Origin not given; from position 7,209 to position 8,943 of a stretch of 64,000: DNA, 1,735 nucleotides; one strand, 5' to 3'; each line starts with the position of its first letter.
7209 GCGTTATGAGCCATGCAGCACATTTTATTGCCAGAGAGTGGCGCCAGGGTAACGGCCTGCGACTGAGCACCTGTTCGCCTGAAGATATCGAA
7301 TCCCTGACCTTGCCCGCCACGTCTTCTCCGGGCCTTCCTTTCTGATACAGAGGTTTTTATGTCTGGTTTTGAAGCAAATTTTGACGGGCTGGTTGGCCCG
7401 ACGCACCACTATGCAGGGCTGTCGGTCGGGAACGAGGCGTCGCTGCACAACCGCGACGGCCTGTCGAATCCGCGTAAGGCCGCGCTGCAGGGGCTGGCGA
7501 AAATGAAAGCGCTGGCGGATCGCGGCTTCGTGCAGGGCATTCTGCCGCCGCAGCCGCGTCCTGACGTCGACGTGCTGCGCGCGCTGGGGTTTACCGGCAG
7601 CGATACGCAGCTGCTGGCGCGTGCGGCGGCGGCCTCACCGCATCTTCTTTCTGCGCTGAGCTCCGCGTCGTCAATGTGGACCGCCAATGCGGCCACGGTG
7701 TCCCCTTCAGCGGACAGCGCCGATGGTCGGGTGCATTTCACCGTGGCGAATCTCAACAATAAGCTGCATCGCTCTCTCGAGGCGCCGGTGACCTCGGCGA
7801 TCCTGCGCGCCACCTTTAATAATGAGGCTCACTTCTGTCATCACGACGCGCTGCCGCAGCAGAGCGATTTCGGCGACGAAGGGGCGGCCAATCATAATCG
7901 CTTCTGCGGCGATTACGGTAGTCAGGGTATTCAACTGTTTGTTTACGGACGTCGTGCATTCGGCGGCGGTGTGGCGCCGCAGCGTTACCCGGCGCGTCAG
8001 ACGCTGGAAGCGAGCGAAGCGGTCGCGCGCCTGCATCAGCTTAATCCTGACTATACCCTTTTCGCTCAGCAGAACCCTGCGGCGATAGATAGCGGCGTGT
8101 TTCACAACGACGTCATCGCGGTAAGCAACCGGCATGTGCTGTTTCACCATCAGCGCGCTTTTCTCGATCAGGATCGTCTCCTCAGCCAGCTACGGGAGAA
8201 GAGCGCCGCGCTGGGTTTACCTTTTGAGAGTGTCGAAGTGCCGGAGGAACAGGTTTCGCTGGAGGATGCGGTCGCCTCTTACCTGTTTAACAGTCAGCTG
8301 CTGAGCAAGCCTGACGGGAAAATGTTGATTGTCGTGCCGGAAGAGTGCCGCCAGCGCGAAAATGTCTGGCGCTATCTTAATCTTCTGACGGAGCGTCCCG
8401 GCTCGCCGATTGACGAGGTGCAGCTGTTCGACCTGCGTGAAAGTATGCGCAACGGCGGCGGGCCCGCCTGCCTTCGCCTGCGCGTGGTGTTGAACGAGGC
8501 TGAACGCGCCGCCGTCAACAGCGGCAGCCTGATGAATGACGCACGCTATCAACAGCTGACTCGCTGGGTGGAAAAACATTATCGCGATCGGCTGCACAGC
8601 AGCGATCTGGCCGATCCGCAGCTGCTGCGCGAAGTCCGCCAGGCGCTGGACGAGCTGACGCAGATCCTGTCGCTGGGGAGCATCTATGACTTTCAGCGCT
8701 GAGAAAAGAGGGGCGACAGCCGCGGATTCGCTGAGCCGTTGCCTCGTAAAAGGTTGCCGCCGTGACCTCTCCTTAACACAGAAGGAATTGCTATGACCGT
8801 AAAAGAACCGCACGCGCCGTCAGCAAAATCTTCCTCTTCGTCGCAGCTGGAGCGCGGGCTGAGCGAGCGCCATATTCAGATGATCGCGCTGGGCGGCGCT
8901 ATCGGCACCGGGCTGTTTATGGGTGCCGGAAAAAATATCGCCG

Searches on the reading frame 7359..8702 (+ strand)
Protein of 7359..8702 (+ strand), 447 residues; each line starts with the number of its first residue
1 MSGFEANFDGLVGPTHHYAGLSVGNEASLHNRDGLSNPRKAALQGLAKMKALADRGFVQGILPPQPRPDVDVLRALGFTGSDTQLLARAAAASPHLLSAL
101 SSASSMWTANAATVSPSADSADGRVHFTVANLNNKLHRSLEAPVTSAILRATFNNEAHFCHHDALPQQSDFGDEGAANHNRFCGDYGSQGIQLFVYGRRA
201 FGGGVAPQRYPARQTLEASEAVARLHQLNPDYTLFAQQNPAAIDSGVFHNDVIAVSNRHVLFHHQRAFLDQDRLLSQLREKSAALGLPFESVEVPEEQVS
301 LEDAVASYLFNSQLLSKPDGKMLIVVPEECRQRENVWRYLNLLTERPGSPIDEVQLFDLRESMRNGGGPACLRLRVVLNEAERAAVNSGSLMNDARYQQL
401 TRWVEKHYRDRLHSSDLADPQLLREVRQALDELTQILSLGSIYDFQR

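Call 3: search_protein_families(library=ncbifam, proteins=[window:7359-8702:+], max_evalue=0.01)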
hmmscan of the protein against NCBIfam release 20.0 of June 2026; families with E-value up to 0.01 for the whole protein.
window:7359-8702:+ (447 aa): 2 families
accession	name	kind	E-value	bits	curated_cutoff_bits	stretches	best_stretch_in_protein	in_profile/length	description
TIGR03241.1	arg_catab_astB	equivalog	1e-234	779.5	538.3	1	3-446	1-443/443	N-succinylarginine dihydrolase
NF009789.0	PRK13281.1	subfamily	1.2e-222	739.4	452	1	1-447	1-442/442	N-succinylarginine dihydrolase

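Call 6: find_related_loci(query=window:7359-8699:+, collection=genome_contigs, flank=7000)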
Query window:7359-8699:+ (447 aa) in genome_contigs; peptide patterns used: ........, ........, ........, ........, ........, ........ (x = any residue, [..] = any of these).
600 stretches matched a pattern (row limit reached: there are more); 592 encode a relative of the query (tblastn E <= 1e-3); the best 80 are kept; 80 distinct loci.
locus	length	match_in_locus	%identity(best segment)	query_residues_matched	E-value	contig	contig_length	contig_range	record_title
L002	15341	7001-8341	92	1-447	0e+0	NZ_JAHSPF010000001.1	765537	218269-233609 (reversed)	Erwinia phyllosphaerae strain CMYE1 NODE_1_length_765537_cov_155.525796, whole genome shotgun sequence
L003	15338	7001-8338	80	1-447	0e+0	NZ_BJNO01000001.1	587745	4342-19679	Raoultella terrigena strain NBRC 14941 sequence01, whole genome shotgun sequence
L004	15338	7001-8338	79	1-447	0e+0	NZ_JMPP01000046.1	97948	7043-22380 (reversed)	Raoultella planticola ATCC 33531 GRPL.assembly.46, whole genome shotgun sequence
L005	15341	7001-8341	72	1-447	0e+0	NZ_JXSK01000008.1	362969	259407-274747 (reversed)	Photorhabdus luminescens subsp. luminescens strain DSM 3368 Contig006, whole genome shotgun sequence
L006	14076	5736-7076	72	1-447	0e+0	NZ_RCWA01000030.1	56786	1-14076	Photorhabdus heterorhabditis strain SF41 scaffold_0030, whole genome shotgun sequence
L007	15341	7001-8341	72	1-447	0e+0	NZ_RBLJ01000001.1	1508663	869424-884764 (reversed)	Photorhabdus asymbiotica strain DSM 15149 Ga0236268_11, whole genome shotgun sequence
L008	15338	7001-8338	71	1-446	0e+0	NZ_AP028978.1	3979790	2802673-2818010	Xenorhabdus sp. TCT-1 chromosome, complete genome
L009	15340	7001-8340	82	1-447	0e+0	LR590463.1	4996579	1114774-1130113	Serratia rubidaea strain NCTC12971 genome assembly, chromosome: 1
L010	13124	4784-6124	70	1-447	0e+0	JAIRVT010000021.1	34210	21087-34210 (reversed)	MAG: Enterobacteriaceae bacterium isolate Fux382_bin38 k119_684341, whole genome shotgun sequence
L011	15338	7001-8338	67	1-447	0e+0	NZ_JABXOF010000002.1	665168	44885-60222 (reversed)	Serratia ureilytica strain CCUG:50595 contig00002, whole genome shotgun sequence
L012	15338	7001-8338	69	1-446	0e+0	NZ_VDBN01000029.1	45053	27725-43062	Xenorhabdus sp. Sc-CR9 NODE_29_length_45053_cov_20.274, whole genome shotgun sequence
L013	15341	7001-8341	68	1-447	0e+0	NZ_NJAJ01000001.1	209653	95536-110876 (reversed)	Xenorhabdus stockiae strain DSM 17904 Xsto_1, whole genome shotgun sequence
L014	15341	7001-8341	65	1-447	0e+0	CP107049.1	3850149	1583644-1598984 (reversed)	Acinetobacter nosocomialis strain GNU001 chromosome, complete genome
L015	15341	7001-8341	65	1-447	0e+0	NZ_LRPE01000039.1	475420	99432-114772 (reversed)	Acinetobacter lactucae strain NRRL B-41902 Acinetobacter_sp_NRRL_B-41902_contig_9, whole genome shotgun sequence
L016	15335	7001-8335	64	1-446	0e+0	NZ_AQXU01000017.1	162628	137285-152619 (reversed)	Leeia oryzae DSM 17879 F552DRAFT_scaffold00009.9_C, whole genome shotgun sequence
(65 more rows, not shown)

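Call 11: find_encoding_contigs(protein=window:7359-8699:+, flank=6000, max_places=10)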
Protein window:7359-8699:+ (447 aa): 1 contig read that carries it; 1 place shown.
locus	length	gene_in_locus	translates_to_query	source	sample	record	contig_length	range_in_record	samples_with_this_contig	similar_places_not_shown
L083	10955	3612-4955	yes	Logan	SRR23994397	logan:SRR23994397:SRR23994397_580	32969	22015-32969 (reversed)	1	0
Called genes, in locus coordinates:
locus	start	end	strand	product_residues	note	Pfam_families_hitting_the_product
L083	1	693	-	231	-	?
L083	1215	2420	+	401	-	PF00202:Aminotran_3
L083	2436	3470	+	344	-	PF04958:AstA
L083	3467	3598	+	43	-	-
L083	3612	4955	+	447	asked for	PF04996:AstB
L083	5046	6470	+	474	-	PF00324:AA_permease, PF13520:AA_permease_2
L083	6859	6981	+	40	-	-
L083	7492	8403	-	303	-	PF00892:EamA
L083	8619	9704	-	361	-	PF00419:Fimbrial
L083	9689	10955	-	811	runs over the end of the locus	PF13954:PapC_N, PF00577:Usher, PF13953:PapC_C (weak)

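Call 19: find_homologous_proteins(query=L002:5521-6984:+, max_evalue=1e-50)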
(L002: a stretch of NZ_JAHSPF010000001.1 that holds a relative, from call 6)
Query L002:5521-6984:+ (488 aa): 8000 proteins with E <= 1e-50 among 8000 candidates; the best 120 are listed.
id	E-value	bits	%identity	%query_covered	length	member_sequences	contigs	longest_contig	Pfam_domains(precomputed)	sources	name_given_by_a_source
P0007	0.0e+0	1092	100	100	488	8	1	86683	PF00171.28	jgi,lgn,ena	-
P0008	0.0e+0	1022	93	100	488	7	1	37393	PF00171.28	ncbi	-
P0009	1.5e-288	975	87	100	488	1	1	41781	PF00171.28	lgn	-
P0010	2.2e-286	968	88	100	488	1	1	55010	PF00171.28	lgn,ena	-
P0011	1.9e-284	962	86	100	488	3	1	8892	PF00171.28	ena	-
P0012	3.1e-280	948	76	78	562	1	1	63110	PF00171.28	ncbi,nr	ncbi:hypothetical protein NUBL1866_41970 [Klebsiella pneumoniae]|nr:hypothetical protein NUBL1866_41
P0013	2.4e-278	941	85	100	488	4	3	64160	PF00171.28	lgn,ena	-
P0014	4.8e-253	858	78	100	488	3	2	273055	PF00171.28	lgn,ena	-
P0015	5.8e-252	855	77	100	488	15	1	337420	PF00171.28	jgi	jgi:succinylglutamic semialdehyde dehydrogenase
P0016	3.3e-249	845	77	100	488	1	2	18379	PF00171.28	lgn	-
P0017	9.9e-249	844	77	100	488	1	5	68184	PF00171.28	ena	-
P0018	1.0e-248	844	77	100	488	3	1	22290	PF00171.28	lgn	-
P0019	1.7e-248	843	69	100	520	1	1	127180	PF00171.28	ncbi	ncbi:succinylglutamate-semialdehyde dehydrogenase [Klebsiella pneumoniae]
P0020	9.6e-248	841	77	100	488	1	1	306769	PF00171.28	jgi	jgi:succinylglutamic semialdehyde dehydrogenase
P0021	9.9e-248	841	77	100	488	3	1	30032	PF00171.28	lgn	-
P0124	1.0e-220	751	69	100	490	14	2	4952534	PF00171.28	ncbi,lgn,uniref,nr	ncbi:succinylglutamate-semialdehyde dehydrogenase [Serratia rubidaea]|uniref:succinylglutamate-semia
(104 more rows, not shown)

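Call 22: find_encoding_contigs(protein=P0010, flank=6000, max_places=2)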
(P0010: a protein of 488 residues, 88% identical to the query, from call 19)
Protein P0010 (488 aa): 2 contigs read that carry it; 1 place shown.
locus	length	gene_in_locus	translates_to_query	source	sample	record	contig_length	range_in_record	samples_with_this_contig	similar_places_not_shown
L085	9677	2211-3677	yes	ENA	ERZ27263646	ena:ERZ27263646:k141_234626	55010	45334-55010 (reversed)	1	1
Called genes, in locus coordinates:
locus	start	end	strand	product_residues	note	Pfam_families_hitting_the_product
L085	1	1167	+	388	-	?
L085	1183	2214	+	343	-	PF04958:AstA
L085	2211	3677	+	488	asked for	PF00171:Aldedh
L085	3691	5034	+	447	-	PF04996:AstB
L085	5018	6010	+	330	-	PF24827:AstE_AspA_cat, PF04952:AstE_AspA_hybrid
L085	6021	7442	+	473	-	PF00324:AA_permease, PF13520:AA_permease_2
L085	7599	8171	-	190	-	PF00877:NLPC_P60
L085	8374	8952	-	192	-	PF07081:DUF1349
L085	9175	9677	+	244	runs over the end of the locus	PF04982:TM_HPP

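Call 23: find_encoding_contigs(protein=P0011, flank=6000, max_places=2)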
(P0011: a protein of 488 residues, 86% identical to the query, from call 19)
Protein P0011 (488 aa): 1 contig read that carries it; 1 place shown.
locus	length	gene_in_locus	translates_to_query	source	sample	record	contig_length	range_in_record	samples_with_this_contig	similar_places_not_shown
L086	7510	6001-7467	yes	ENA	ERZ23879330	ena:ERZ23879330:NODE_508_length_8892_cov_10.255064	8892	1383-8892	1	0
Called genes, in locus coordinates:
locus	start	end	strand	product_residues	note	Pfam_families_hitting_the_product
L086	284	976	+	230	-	PF00857:Isochorismatase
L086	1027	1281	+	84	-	PF07235:DUF1427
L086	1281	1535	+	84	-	PF07235:DUF1427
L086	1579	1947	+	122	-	PF00072:Response_reg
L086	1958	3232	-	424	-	PF02812:ELFV_dehydrog_N, PF00208:ELFV_dehydrog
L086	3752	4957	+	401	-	PF00202:Aminotran_3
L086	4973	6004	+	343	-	PF04958:AstA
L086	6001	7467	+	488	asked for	PF00171:Aldedh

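Call 34: find_encoding_contigs(protein=P0009, flank=6000, max_places=2)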
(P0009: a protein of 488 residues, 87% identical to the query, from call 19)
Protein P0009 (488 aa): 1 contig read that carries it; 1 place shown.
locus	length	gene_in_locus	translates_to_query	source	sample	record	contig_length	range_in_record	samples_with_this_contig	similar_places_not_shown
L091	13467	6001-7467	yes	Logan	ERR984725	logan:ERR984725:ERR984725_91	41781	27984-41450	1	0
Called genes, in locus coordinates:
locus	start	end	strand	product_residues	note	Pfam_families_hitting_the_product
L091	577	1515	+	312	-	PF13379:NMT1_2, PF12974:Phosphonate-bd, PF09084:NMT1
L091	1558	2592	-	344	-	PF00589:Phage_integrase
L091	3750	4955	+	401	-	PF00202:Aminotran_3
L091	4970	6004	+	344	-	PF04958:AstA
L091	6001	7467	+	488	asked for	PF00171:Aldedh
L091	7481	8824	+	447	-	PF04996:AstB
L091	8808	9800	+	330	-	PF24827:AstE_AspA_cat, PF04952:AstE_AspA_hybrid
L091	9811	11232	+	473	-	PF00324:AA_permease, PF13520:AA_permease_2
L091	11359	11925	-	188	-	PF00877:NLPC_P60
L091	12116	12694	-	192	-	PF07081:DUF1349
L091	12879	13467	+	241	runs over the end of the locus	PF04982:TM_HPP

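Call 35: find_encoding_contigs(protein=P0013, flank=6000, max_places=2)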
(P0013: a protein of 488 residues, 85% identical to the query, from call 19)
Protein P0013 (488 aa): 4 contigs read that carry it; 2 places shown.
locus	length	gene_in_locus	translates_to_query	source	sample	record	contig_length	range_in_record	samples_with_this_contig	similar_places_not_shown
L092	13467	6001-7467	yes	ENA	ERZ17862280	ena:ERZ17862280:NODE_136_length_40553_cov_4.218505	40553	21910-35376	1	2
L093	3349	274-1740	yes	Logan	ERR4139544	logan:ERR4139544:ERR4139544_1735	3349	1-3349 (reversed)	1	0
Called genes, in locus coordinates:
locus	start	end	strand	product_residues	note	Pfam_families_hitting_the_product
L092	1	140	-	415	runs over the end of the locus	PF04932:Wzy_C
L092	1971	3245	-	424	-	PF02812:ELFV_dehydrog_N, PF00208:ELFV_dehydrog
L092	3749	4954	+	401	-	PF00202:Aminotran_3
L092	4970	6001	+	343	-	PF04958:AstA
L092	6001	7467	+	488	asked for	PF00171:Aldedh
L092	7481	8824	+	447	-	PF04996:AstB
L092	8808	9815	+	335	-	PF24827:AstE_AspA_cat, PF04952:AstE_AspA_hybrid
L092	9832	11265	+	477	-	PF00324:AA_permease, PF13520:AA_permease_2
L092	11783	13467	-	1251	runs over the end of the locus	PF00534:Glycos_transf_1 (weak), PF13692:Glyco_trans_1_4, PF13524:Glyco_trans_1_2 (weak), PF13450:NAD_binding_8, PF01593:Amino_oxidase (faint)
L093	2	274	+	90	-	?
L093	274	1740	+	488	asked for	PF00171:Aldedh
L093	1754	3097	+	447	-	PF04996:AstB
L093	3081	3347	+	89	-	?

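Call 39: search_dna_similar(query=L086:6001-7464:+, collection=plasmids, mode=protein, max_evalue=1e-80, max_rows=25)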
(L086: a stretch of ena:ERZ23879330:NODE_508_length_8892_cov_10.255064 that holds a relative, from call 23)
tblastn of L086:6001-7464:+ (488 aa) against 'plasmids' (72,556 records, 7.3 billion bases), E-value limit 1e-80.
Records with a match: 80; places in all: 82; records where one place covers at least 80% of the query: 78.
Best place of each record, by identity: 60-80% 62; <60% 18.
By first word of the organism name: Klebsiella 45; Pseudoalteromonas 10; Acinetobacter 5; Escherichia 4; Novosphingobium 3; Enterobacter 2; Candidatus 2; Raoultella 2; Leclercia 1; Serratia 1; and 5 more.
By predicted mobility (MOB-suite, as given by PLSDB): conjugative 38; non-mobilizable 34; mobilizable 8.
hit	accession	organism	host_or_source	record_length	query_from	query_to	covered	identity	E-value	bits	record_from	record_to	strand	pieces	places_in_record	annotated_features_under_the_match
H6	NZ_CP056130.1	Enterobacter roggenkampii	culture,Freshwater sample from upstream ...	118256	1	488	100%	75.6%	0e+0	645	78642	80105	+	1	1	astD: succinylglutamate-semialdehyde dehydrogenase | astA: arginine N-succinyltransferase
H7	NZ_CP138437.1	Klebsiella pneumoniae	Homo sapiens,Bacterial pure ...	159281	1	488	100%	75.6%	0e+0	645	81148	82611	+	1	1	astD: succinylglutamate-semialdehyde dehydrogenase | astA: arginine N-succinyltransferase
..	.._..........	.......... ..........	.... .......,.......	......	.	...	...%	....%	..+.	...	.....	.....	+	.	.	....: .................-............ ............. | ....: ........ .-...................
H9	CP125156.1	Klebsiella pneumoniae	-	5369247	1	488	100%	74.6%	0e+0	614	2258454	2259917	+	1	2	astD: succinylglutamate-semialdehyde dehydrogenase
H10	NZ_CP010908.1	Candidatus Pantoea carbekii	Halyomorpha halys,distal midgut region ...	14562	1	488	100%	69.9%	0e+0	609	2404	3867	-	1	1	astD: succinylglutamate-semialdehyde dehydrogenase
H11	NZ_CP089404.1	Klebsiella pasteurii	Homo sapiens,feces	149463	1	486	100%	66.5%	2e-179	565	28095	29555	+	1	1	astD: succinylglutamate-semialdehyde dehydrogenase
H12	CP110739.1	Klebsiella pneumoniae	Homo sapiens,urine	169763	1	486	100%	66.5%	2e-179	565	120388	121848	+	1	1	astD: succinylglutamate-semialdehyde dehydrogenase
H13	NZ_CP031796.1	Klebsiella pneumoniae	Homo sapiens,urine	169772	1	486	100%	66.5%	2e-179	565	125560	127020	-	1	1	astD: succinylglutamate-semialdehyde dehydrogenase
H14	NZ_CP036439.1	Klebsiella pneumoniae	-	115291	1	486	100%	66.5%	3e-178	561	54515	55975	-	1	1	astD: succinylglutamate-semialdehyde dehydrogenase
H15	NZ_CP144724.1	Klebsiella pneumoniae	-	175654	1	486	100%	66.5%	3e-178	561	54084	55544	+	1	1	astD: succinylglutamate-semialdehyde dehydrogenase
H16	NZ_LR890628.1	Klebsiella pneumoniae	Homo sapiens,rectal swab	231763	1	486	100%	66.1%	3e-175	553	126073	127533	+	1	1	astD: succinylglutamate-semialdehyde dehydrogenase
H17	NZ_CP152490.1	Leclercia adecarboxylata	environmental,wastewater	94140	1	486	100%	66.1%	4e-175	553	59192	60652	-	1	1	astD: succinylglutamate-semialdehyde dehydrogenase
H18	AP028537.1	Serratia marcescens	Homo sapiens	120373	1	486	100%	66.1%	4e-175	553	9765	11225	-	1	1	astD: N-succinylglutamate 5-semialdehyde dehydrogenase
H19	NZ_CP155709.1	Klebsiella pneumoniae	Homo sapiens,blood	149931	1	486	100%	66.1%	4e-175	553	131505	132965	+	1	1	astD: succinylglutamate-semialdehyde dehydrogenase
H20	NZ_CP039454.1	Enterobacter bugandensis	Homo sapiens,throat swab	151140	1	486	100%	66.1%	4e-175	553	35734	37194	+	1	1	astD: succinylglutamate-semialdehyde dehydrogenase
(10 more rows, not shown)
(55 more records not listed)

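Call 40: find_encoding_contigs(protein=P0014, flank=6000, max_places=2)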
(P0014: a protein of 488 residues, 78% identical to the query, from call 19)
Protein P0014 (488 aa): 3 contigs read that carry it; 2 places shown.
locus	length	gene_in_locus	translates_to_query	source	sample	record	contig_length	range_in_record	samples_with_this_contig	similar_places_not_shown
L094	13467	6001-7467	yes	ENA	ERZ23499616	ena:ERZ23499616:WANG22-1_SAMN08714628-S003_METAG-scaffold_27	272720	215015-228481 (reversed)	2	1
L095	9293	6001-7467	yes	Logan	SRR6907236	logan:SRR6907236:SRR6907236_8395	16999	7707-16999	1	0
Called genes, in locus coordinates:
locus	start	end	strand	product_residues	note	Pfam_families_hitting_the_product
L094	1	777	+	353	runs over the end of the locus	PF05230:MASE2, PF00990:GGDEF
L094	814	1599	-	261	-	PF00557:Peptidase_M24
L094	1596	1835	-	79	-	PF11903:ParD_like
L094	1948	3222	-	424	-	PF02812:ELFV_dehydrog_N, PF00208:ELFV_dehydrog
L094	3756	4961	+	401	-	PF00202:Aminotran_3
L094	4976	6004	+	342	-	PF04958:AstA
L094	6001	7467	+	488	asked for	PF00171:Aldedh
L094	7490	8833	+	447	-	PF04996:AstB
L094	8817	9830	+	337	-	PF24827:AstE_AspA_cat, PF04952:AstE_AspA_hybrid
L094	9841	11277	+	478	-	PF00324:AA_permease, PF13520:AA_permease_2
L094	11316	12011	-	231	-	PF00532:Peripla_BP_1 (faint), PF01177:Asp_Glu_race, PF02548:Pantoate_transf (faint)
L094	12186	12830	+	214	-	-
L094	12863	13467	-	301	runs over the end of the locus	PF00126:HTH_1, PF03466:LysR_substrate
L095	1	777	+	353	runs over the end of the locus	PF05230:MASE2, PF00990:GGDEF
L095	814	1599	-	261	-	PF00557:Peptidase_M24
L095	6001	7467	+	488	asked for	PF00171:Aldedh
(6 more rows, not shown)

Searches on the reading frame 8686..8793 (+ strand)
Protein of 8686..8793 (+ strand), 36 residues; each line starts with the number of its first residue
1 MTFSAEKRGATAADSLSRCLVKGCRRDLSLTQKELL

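Call 15: list_cluster_members(proteins=[P0001, window:7214-7342:+, window:8686-8793:+])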
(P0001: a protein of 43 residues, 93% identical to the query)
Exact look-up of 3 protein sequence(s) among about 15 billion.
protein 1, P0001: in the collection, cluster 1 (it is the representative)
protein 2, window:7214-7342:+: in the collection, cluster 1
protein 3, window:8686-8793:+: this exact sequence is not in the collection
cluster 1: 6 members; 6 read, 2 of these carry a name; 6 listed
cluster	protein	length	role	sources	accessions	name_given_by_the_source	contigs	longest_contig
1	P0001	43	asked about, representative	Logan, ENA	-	-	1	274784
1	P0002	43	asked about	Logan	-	-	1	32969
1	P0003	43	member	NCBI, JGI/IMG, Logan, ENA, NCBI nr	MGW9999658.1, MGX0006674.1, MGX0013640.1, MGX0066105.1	hypothetical protein [Pantoea piersonii] | hypothetical protein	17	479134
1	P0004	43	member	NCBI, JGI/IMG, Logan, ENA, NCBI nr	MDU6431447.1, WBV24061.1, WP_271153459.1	MAG: hypothetical protein E6556_00490 [Pantoea sp.] | hypothetical protein [Pantoea piersonii]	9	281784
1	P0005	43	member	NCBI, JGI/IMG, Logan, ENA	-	-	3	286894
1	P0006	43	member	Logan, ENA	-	-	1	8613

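Call 65: search_protein_families(library=pfam, proteins=[window:8686-8793:+], max_evalue=0.01)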
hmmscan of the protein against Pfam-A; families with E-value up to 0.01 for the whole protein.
window:8686-8793:+ (36 aa): 0 families
